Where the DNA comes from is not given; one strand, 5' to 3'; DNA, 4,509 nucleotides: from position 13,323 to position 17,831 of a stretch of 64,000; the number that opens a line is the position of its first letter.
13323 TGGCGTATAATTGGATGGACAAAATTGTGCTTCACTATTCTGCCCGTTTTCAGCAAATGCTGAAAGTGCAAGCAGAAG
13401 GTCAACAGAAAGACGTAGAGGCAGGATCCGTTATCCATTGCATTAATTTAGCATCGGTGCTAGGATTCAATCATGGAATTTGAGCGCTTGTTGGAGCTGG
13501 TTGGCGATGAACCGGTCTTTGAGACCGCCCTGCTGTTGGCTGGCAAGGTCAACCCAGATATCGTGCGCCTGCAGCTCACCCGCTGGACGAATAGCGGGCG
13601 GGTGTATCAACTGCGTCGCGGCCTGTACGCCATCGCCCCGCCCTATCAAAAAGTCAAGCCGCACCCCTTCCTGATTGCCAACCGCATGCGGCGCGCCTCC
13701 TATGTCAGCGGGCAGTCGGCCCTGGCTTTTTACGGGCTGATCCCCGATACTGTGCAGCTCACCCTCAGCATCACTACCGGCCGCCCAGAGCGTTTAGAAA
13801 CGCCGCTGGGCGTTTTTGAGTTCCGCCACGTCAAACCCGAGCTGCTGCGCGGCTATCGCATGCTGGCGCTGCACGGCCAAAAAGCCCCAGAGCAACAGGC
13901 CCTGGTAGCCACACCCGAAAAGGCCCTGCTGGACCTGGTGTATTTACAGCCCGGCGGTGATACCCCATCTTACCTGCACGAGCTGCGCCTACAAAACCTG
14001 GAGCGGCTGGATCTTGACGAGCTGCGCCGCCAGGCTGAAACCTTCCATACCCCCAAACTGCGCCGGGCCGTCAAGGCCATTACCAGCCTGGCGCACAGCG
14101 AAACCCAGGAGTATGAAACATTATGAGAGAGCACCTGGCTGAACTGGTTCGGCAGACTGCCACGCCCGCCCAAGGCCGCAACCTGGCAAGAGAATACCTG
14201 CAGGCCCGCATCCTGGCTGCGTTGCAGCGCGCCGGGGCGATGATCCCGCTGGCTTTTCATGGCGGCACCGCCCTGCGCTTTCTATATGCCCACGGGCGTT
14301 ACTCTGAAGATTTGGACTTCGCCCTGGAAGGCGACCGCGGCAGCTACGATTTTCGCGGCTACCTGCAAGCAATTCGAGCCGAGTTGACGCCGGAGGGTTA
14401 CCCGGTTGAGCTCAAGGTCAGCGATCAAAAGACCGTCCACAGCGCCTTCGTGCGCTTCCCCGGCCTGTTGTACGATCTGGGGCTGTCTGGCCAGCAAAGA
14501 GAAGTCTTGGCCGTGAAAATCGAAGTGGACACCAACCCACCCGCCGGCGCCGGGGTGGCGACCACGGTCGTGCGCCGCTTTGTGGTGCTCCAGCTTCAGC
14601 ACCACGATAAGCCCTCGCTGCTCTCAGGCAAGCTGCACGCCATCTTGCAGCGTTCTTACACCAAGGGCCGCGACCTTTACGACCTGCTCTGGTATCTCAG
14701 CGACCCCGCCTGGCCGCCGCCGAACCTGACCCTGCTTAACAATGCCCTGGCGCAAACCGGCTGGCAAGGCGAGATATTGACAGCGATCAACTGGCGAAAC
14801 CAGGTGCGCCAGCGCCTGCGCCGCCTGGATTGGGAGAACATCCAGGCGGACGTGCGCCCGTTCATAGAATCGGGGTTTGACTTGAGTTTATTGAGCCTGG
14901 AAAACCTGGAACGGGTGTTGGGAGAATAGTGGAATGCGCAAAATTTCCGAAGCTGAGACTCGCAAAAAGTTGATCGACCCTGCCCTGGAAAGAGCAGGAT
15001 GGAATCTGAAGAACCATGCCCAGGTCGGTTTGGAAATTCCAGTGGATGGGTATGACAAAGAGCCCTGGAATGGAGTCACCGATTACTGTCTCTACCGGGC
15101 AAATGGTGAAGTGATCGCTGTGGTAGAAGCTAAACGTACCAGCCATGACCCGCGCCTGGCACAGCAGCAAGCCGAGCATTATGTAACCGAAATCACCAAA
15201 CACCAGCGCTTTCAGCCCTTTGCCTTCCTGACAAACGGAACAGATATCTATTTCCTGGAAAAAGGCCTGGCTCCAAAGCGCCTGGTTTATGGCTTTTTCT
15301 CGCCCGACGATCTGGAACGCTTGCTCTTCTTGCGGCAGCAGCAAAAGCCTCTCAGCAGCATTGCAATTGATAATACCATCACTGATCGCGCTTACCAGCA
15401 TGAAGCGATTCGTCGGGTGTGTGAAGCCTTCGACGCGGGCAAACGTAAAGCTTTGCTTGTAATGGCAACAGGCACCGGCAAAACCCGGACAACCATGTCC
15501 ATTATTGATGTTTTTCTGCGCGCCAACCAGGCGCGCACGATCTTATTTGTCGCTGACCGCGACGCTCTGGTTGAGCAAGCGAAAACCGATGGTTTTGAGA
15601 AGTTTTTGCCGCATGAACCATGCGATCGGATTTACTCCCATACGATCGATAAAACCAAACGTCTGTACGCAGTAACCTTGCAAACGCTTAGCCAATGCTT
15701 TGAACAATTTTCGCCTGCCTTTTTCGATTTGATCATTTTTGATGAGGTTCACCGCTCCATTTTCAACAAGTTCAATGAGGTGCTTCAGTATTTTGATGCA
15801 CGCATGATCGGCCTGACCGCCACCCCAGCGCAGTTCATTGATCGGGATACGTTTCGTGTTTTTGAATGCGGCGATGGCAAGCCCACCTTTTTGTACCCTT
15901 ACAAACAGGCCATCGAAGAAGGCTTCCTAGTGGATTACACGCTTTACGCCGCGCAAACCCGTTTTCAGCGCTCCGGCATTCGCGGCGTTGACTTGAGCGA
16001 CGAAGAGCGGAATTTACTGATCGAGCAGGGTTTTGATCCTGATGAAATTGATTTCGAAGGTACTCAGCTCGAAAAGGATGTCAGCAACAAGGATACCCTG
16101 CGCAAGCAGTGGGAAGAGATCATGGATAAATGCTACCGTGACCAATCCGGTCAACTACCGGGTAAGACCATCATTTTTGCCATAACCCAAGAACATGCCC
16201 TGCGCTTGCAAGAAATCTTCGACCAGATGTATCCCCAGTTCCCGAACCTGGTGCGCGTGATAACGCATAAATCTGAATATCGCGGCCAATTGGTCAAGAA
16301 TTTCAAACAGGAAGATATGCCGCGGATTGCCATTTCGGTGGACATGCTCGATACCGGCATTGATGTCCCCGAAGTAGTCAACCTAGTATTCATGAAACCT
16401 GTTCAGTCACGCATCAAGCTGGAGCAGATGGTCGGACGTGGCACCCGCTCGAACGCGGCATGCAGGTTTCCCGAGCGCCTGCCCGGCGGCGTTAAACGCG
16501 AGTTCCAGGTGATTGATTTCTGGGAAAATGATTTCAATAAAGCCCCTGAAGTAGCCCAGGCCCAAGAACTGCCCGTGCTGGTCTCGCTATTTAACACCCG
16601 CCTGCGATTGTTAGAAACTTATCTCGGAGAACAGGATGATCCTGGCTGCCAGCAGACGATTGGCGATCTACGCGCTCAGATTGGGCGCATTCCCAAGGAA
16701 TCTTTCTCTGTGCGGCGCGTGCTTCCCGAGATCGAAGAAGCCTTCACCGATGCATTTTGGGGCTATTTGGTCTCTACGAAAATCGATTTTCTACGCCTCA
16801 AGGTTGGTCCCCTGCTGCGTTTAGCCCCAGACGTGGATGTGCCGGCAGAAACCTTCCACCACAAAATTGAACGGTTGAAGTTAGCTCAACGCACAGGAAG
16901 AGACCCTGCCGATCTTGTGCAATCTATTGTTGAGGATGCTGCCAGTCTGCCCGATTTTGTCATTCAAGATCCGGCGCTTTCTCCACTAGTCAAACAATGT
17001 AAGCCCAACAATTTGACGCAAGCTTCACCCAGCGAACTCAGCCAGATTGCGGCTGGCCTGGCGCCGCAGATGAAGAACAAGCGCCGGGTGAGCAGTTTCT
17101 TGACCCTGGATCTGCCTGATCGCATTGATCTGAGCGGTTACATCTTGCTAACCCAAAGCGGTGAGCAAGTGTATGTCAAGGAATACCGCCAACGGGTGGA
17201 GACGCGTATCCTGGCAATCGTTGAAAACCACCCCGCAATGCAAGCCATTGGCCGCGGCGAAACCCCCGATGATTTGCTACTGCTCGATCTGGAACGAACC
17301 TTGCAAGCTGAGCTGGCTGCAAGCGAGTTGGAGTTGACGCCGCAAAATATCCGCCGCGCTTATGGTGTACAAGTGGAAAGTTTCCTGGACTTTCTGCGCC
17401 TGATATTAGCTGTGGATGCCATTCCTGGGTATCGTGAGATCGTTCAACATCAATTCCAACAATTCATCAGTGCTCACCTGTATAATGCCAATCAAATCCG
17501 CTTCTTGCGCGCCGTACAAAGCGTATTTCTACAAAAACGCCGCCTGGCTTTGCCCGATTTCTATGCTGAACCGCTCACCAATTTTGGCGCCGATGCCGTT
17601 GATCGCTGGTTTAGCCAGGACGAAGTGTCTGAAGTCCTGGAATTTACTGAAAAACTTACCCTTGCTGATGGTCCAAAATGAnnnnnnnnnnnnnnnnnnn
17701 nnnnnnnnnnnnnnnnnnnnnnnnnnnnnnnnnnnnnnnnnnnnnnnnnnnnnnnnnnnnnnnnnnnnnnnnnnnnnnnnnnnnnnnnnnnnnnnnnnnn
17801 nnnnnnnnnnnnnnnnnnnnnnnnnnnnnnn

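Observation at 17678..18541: Unknown 287-aa ORF translationally wedged between hsdR and hsdM (PrrC/rlo-style passenger) with a nuclease-like E...D...QxK pattern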

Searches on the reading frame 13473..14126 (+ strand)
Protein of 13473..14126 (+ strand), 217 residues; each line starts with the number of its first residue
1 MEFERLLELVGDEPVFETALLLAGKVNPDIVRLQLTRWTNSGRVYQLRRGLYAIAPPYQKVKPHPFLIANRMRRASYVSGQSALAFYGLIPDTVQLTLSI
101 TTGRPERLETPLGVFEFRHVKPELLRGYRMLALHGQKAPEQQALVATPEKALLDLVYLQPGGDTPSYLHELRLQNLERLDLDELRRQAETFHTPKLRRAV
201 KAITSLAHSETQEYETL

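Call 5: search_protein_families(library=pfam, proteins=[window:13473-14126:+], max_evalue=0.01)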
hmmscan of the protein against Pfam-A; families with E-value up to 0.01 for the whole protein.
window:13473-14126:+ (217 aa): 1 family
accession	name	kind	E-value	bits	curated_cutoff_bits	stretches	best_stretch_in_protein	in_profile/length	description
PF13338.12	AbiEi_4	-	0.0058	17.2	25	1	34-55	28-49/49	Transcriptional regulator, AbiEi antitoxin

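Call 6: search_protein_families(library=padloc, proteins=[window:13473-14126:+], max_evalue=0.01)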
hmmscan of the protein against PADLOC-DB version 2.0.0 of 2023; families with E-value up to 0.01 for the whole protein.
window:13473-14126:+ (217 aa): 27 families (the best 25 are shown)
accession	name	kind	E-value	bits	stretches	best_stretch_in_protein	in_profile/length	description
PDLC02241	AbiEi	-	3.1e-57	191.6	1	1-205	1-196/199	AbiEi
PDLC02272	AbiEi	-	2.8e-35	120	1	26-205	24-196/200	AbiEi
PDLC02230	AbiEi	-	8.6e-32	108.4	1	34-201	22-187/192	AbiEi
PDLC02240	AbiEi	-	1.9e-24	84.4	1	36-173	39-178/216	AbiEi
PDLC02274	AbiEi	-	1.4e-22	78.5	1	37-160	40-163/217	AbiEi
PDLC02232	AbiEi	-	3.3e-14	51.1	1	26-156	32-160/177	AbiEi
PDLC02255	AbiEi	-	1.1e-12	46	1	19-203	21-183/186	AbiEi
PDLC02267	AbiEi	-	4e-12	44.1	1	29-157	35-153/252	AbiEi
PDLC02270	AbiEi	-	1.4e-11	42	1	19-155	19-159/265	AbiEi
PDLC02225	AbiEi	-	2.1e-07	28.8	1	30-127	30-121/198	AbiEi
PDLC02239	AbiEi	-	3.7e-07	28.1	1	31-160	23-148/195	AbiEi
PDLC02271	AbiEi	-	8.8e-07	26.4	1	34-156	43-166/263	AbiEi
PDLC02269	AbiEi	-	1.6e-06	25.6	1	25-90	22-88/251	AbiEi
PDLC02265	AbiEi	-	4.5e-06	24.5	1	29-119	26-118/198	AbiEi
PDLC02283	AbiEi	-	4.9e-06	24.4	1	27-118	27-120/201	AbiEi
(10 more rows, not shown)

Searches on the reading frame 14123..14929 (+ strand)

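Call 5: search_protein_families(library=pfam, proteins=[window:14123-14929:+], max_evalue=0.01)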
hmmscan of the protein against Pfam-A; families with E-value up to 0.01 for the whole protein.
window:14123-14929:+ (268 aa): 1 family
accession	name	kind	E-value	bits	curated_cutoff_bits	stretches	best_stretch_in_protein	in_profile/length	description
PF08843.17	AbiEii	-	2.2e-27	97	22.5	1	29-250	1-229/238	Nucleotidyl transferase AbiEii toxin, Type IV TA system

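Call 6: search_protein_families(library=padloc, proteins=[window:14123-14929:+], max_evalue=0.01)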
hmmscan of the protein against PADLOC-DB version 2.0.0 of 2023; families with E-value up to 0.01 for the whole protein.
window:14123-14929:+ (268 aa): 21 families
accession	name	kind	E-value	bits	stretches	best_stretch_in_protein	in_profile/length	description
PDLC02293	AbiEii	-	2.9e-66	221.8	1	11-264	10-262/270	AbiEii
PDLC02313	AbiEii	-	6.1e-37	125.5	1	19-248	20-235/254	AbiEii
PDLC02296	AbiEii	-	4.9e-20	69.9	1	4-214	7-218/282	AbiEii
PDLC02304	AbiEii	-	2e-16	58.7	1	20-194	20-189/260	AbiEii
PDLC02323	AbiEii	-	2.8e-16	57.8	1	19-210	17-200/248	AbiEii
PDLC02294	AbiEii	-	1.3e-11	42.9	1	42-233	44-225/260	AbiEii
PDLC02318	AbiEii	-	1.8e-10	38.6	1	9-71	7-72/280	AbiEii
PDLC02307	AbiEii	-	4.3e-09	34.5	1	22-192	7-145/219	AbiEii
PDLC02328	AbiEii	-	2.9e-08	31.9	1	42-193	14-143/203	AbiEii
PDLC02330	AbiEii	-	7.4e-08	30.4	1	23-89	7-70/219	AbiEii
PDLC02324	AbiEii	-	1.2e-07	29.7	1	43-68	27-52/231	AbiEii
PDLC02291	AbiEii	-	2.9e-07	28.1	1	13-194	29-202/310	AbiEii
PDLC02303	AbiEii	-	2e-06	25.4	1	20-72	19-71/249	AbiEii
PDLC02292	AbiEii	-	2.1e-06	25.8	1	3-135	8-130/283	AbiEii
PDLC02295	AbiEii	-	5.5e-06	23.9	1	3-189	4-189/261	AbiEii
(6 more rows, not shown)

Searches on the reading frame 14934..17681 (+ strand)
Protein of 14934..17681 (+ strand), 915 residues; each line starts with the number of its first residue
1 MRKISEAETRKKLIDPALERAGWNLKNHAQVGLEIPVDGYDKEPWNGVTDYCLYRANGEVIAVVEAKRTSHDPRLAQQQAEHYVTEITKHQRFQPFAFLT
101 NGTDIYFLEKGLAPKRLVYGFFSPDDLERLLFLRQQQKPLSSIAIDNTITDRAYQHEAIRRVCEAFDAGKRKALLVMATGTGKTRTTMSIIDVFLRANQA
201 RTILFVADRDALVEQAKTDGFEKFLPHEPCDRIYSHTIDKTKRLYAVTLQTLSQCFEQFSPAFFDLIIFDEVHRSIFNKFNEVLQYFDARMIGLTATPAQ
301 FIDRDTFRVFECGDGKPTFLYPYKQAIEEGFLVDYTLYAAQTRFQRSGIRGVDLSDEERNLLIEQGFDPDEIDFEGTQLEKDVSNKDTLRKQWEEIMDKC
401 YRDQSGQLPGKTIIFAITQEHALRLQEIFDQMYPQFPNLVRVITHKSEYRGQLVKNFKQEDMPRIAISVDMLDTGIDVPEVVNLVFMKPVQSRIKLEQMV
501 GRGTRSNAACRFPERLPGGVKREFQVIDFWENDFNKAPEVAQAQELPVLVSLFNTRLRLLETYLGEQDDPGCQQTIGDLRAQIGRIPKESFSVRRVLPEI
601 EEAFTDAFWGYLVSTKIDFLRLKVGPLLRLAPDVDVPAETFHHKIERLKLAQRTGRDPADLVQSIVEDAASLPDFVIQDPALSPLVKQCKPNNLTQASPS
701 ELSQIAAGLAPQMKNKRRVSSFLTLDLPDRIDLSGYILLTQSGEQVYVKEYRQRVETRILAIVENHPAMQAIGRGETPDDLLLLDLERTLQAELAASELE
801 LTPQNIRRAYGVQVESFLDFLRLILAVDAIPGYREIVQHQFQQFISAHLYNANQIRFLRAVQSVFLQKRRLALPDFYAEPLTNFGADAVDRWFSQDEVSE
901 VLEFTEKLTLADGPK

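Call 5: search_protein_families(library=pfam, proteins=[window:14934-17681:+], max_evalue=0.01)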
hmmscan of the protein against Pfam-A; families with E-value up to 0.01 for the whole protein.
window:14934-17681:+ (915 aa): 6 families
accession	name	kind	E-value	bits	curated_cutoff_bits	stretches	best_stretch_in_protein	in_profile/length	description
PF04851.21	ResIII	-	4.5e-38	131.2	22.5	1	150-299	3-163/164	Type III restriction enzyme, res subunit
PF18766.7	SWI2_SNF2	-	4.6e-15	56.3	26.7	1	154-342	1-194/221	SWI2/SNF2 ATPase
PF08463.15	EcoEI_R_C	-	2.4e-13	51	24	1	749-903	1-156/163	EcoEI R protein C-terminal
PF04313.20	HSDR_N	-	1.3e-10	41.9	25.1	1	49-110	128-192/198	Type I restriction enzyme R protein N terminus (HSDR_N)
PF00271.37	Helicase_C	-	4.8e-09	36.9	23.5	1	407-506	13-109/110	Helicase conserved C-terminal domain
PF00270.35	DEAD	-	1.6e-07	31.6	26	1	153-302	2-164/167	DEAD/DEAH box helicase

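Call 6: search_protein_families(library=padloc, proteins=[window:14934-17681:+], max_evalue=0.01)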
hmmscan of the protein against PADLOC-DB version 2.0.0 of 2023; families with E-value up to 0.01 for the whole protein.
window:14934-17681:+ (915 aa): 20 families
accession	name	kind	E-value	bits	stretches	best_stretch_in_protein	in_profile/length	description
PDLC03047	REase_I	-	4.1e-117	390.4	1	5-597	198-793/1107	Type I restriction enzyme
PDLC03049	REase_I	-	1.2e-49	167.1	1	3-507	8-525/807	Type I restriction enzyme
PDLC03042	REase_I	-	3e-34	115.6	1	149-506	443-830/1170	Type I restriction enzyme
PDLC03658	mREase_IV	-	3.6e-27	92.5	2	146-354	218-423/953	Type IV methyl-directed restriction enzyme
PDLC02707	PbeA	-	5.4e-26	89.4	1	142-487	244-598/672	PbeA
PDLC03659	mREase_IV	-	2.7e-19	66.6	1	164-506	233-553/945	Type IV methyl-directed restriction enzyme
PDLC02704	PbeA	-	6.3e-16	56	2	266-481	386-606/682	PbeA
PDLC02706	PbeA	-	5.4e-15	53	1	151-339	270-475/722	PbeA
PDLC02703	PbeA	-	1.2e-12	45.2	1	153-508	249-601/626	PbeA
PDLC03040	REase_I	-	4.2e-11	39.4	1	288-505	439-666/1029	Type I restriction enzyme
PDLC02705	PbeA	-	1.5e-09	34.6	1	146-504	245-618/691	PbeA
PDLC03597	REase_MTase_IIG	-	2.7e-08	29.8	1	149-217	166-234/1646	Type IIG restriction enzyme-methyltransferase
PDLC01439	typeIV_DinG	-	1e-07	29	1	150-217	15-76/575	CAS-IV-A; associated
PDLC03051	REase_MTase_I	-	7.1e-05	18.1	1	448-506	542-600/1591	Type I restriction enzyme-methyltransferase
PDLC03048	REase_I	-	0.00014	18.1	1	175-299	274-409/976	Type I restriction enzyme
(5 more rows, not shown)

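Call 44: list_cluster_members(proteins=[P0001, P0002, window:14934-17678:+, window:18545-20251:+])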
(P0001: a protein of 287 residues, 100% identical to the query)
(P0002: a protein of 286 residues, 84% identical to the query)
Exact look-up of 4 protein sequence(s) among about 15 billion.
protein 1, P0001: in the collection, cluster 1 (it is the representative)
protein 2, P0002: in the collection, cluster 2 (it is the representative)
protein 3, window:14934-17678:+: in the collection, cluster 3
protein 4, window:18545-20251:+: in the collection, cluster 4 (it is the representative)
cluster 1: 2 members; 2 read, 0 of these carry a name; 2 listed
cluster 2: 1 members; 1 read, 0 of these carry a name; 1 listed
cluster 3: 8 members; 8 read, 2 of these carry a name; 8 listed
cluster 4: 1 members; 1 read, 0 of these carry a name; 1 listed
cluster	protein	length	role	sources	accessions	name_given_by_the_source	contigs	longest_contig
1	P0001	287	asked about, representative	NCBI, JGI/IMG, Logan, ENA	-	-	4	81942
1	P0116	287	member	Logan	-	-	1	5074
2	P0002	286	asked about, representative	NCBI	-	-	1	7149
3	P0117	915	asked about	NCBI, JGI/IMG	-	-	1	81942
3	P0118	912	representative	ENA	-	-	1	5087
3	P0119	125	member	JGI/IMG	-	type I site-specific restriction endonuclease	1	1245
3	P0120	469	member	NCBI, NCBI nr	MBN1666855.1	MAG: DEAD/DEAH box helicase family protein, partial [Anaerolineales bacterium] | DEAD/DEAH box helicase family protein [Anaerolineales bacterium]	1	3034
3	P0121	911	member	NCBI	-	-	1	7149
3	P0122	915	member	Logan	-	-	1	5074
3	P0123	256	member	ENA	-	-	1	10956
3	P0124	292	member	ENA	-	-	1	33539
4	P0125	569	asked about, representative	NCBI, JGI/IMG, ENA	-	-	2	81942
